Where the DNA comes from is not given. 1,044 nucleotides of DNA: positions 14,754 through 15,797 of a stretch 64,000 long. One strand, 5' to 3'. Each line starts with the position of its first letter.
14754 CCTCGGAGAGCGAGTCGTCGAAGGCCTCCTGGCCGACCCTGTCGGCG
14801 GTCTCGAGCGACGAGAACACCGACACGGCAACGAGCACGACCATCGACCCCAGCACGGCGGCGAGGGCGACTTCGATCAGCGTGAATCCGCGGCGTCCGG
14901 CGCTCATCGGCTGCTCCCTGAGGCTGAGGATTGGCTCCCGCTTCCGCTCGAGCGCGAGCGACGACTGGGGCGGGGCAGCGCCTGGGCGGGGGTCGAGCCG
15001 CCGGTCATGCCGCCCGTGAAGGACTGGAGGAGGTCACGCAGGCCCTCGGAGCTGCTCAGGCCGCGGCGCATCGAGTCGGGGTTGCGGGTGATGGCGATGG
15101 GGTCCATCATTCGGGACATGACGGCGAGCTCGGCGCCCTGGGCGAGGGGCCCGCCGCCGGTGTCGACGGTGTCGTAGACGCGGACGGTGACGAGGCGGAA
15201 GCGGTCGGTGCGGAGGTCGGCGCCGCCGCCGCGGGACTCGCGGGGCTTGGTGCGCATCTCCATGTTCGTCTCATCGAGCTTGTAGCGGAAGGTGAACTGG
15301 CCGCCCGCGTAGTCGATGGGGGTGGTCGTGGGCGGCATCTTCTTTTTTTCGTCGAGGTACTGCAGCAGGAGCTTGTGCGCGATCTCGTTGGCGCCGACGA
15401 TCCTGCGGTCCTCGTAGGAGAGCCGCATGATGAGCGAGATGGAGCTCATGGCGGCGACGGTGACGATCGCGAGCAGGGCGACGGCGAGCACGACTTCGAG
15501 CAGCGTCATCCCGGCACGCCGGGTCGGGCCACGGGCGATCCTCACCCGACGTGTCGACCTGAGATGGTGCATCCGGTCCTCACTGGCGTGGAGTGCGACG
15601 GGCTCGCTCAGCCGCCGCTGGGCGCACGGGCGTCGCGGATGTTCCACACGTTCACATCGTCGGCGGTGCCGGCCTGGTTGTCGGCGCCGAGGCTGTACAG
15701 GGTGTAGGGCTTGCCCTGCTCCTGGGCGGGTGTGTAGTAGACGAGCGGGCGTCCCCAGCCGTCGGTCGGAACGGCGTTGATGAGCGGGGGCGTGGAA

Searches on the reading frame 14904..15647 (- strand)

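Call 17: search_protein_families(library=pfam, proteins=[window:14904-15647:-], max_evalue=0.001)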
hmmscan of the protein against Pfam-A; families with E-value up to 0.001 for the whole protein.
window:14904-15647:- (247 aa): 1 family
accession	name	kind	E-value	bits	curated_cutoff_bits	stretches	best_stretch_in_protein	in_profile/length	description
PF07963.17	N_methyl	-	1.5e-05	24.8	21.2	1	43-67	3-27/27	Prokaryotic N-terminal methylation motif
